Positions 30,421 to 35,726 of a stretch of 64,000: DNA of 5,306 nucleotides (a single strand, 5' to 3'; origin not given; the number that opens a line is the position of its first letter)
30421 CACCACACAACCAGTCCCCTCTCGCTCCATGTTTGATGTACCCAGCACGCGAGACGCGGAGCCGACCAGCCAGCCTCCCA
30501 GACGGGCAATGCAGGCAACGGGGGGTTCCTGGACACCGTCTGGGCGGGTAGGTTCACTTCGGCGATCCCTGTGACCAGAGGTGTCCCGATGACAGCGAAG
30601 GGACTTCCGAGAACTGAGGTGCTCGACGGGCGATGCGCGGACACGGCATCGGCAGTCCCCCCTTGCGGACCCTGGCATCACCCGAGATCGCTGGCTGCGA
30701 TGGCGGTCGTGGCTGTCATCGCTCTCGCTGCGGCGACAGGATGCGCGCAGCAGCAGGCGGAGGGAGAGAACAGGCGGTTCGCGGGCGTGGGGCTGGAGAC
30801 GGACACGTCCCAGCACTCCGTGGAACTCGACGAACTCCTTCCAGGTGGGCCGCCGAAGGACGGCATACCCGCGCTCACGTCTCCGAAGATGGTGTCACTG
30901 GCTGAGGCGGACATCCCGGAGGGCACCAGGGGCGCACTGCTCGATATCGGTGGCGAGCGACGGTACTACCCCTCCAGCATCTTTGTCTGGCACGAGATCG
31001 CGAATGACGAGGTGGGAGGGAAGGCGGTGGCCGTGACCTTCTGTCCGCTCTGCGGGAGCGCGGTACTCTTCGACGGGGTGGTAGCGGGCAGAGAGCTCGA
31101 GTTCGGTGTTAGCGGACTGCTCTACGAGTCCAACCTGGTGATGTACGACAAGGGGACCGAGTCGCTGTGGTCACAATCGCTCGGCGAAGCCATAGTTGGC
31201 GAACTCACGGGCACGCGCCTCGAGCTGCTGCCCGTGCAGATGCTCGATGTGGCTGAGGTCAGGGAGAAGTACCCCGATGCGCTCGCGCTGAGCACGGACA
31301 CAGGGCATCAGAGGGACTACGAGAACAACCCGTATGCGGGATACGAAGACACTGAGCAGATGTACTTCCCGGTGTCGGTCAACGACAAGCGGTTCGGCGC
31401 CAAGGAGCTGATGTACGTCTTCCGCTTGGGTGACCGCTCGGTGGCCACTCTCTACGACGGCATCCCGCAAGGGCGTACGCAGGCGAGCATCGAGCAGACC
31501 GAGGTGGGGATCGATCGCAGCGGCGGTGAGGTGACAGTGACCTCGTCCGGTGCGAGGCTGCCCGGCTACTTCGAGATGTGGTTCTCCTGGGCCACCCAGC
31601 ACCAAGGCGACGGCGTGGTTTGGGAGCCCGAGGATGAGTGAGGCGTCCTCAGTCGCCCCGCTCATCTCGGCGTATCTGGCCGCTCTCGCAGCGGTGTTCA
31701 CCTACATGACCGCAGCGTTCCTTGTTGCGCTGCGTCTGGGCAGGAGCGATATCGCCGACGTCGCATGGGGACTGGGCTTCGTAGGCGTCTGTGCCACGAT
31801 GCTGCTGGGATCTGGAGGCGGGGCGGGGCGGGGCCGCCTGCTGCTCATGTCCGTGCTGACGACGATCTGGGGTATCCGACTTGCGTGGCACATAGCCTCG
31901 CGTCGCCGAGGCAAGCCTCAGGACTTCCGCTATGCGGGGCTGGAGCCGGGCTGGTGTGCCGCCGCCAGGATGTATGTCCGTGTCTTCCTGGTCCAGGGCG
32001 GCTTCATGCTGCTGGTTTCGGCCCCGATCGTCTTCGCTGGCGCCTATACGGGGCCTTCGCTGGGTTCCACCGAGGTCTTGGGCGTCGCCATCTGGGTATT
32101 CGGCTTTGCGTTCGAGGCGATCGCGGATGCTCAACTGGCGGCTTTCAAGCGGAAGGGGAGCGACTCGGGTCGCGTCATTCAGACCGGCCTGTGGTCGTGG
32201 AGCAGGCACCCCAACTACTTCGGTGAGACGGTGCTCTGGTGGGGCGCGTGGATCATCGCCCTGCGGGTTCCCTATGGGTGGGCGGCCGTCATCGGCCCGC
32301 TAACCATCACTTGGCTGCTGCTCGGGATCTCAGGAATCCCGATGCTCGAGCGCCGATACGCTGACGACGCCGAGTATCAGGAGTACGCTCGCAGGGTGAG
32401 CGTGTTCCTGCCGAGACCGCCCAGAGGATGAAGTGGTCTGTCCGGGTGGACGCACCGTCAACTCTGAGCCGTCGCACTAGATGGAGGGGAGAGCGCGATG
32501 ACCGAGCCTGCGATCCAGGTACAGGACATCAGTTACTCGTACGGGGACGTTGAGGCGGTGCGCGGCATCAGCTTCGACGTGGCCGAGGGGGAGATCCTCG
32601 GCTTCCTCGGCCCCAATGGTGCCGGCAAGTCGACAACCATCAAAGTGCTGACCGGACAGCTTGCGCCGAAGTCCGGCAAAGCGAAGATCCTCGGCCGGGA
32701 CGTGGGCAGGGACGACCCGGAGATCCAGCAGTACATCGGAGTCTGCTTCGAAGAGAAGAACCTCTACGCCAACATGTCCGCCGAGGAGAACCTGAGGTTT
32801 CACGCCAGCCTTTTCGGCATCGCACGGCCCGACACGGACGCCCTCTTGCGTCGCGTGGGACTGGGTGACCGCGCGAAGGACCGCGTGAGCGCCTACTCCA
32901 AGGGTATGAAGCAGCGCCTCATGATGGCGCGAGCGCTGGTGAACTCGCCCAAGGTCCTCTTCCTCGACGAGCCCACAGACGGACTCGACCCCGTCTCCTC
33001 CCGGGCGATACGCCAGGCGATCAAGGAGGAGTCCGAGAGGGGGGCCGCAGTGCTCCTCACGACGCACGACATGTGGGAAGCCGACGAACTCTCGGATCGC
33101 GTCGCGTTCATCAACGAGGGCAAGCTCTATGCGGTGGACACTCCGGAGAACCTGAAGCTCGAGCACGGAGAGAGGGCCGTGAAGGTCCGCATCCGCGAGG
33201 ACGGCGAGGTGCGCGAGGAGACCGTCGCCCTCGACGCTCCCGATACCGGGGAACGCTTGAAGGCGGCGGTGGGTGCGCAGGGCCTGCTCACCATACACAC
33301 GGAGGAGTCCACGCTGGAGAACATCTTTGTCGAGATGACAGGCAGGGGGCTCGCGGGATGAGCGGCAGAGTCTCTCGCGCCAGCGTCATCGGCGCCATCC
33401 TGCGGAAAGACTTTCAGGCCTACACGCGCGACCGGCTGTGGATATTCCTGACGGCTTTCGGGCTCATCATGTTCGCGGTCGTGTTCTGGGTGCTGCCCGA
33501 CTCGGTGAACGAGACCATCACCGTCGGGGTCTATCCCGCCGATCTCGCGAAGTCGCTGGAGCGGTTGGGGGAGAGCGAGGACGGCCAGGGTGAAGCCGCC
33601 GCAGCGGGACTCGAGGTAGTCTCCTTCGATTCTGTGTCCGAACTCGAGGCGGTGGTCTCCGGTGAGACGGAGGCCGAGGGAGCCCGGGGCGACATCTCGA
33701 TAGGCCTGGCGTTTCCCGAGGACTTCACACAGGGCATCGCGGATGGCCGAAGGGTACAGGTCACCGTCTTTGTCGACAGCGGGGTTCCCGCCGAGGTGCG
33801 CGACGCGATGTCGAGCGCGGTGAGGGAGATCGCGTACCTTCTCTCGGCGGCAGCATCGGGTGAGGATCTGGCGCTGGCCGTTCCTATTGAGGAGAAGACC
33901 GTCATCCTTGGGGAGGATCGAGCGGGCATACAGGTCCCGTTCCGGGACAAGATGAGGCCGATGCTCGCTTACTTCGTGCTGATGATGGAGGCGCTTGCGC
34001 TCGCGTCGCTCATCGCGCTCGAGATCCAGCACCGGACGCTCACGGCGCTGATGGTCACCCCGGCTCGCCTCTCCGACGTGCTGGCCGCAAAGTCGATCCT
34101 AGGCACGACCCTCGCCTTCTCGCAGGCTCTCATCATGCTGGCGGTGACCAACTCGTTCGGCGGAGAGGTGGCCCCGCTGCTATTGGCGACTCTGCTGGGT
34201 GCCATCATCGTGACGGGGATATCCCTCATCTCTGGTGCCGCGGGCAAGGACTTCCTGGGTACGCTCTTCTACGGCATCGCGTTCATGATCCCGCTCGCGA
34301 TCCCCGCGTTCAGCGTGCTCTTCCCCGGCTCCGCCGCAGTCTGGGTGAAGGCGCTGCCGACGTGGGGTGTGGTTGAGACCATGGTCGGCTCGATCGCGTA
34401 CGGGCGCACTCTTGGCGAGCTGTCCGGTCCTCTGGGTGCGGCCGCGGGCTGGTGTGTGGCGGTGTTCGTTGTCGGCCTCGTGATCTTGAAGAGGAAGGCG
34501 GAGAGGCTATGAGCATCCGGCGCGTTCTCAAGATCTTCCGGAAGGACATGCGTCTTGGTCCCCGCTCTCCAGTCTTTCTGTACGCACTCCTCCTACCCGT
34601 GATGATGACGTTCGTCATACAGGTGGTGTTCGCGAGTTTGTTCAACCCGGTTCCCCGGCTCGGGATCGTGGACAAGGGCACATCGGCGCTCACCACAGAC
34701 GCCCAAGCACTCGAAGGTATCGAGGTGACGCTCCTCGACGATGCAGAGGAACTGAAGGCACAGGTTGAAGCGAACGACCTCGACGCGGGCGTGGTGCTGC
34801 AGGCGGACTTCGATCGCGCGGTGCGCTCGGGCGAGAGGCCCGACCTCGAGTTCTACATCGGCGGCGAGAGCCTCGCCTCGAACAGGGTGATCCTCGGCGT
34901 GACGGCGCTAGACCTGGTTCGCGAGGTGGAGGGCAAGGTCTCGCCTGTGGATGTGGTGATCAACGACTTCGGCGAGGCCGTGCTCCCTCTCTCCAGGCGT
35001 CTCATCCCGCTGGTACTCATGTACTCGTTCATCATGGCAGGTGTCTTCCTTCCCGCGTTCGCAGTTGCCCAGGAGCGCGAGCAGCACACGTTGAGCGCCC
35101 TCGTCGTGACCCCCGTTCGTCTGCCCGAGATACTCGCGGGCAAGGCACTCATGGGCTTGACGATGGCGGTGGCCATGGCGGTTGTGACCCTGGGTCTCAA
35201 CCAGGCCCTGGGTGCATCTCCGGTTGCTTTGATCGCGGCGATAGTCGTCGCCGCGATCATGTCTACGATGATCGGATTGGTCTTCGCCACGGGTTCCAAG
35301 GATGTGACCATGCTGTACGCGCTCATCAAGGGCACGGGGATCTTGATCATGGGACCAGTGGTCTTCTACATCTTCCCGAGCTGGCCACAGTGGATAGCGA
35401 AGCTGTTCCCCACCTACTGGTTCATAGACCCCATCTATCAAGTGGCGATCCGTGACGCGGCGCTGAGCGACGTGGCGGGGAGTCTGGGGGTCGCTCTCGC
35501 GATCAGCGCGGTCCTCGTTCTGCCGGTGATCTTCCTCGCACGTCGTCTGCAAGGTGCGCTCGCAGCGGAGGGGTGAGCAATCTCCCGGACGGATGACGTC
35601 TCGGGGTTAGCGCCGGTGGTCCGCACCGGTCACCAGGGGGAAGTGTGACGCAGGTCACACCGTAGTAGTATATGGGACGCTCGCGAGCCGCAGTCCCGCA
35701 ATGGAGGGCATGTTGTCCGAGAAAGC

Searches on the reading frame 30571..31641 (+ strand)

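Call 29: search_protein_families(library=pfam, proteins=[window:30571-31641:+], max_evalue=0.0001)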
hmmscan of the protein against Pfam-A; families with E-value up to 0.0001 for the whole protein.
window:30571-31641:+ (356 aa): 1 family
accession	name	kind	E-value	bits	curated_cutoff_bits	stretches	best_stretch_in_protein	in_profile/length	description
PF11376.13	DUF3179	-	1.7e-71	241.5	27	1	96-313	1-221/292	Protein of unknown function (DUF3179)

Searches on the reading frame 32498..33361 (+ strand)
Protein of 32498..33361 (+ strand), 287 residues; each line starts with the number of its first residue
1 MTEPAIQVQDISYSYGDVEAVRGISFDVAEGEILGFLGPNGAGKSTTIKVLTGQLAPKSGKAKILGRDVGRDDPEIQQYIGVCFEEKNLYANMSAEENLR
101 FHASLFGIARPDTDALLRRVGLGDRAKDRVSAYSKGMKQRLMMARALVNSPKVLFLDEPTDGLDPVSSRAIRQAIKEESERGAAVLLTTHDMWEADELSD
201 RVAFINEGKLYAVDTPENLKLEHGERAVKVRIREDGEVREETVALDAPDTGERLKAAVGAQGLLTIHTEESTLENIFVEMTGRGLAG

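Call 29: search_protein_families(library=pfam, proteins=[window:32498-33361:+], max_evalue=0.0001)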
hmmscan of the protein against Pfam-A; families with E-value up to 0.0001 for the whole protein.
window:32498-33361:+ (287 aa): 2 families
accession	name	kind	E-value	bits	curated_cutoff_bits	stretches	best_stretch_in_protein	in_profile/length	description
PF00005.33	ABC_tran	-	2.2e-34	119.5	25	1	22-160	2-136/137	ABC transporter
PF13304.12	AAA_21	-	5.6e-15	56.6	27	1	116-191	221-299/304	AAA domain, putative AbiEii toxin, Type IV TA system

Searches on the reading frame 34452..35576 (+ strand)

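Call 29: search_protein_families(library=pfam, proteins=[window:34452-35576:+], max_evalue=0.0001)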
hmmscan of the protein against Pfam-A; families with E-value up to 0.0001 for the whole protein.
window:34452-35576:+ (374 aa): 3 families
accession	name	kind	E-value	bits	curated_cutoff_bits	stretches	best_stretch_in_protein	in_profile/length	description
PF12698.13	ABC2_membrane_3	-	2.7e-29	102.8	31.6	1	42-357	3-343/347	ABC-2 family transporter protein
PF24686.1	FLQE3_permease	-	2.6e-08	34.3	60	1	184-322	45-182/232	Fluoroquinolones export permease protein family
PF12679.13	ABC2_membrane_2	-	2.3e-07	30.8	27.2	1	27-278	2-167/283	ABC-2 family transporter protein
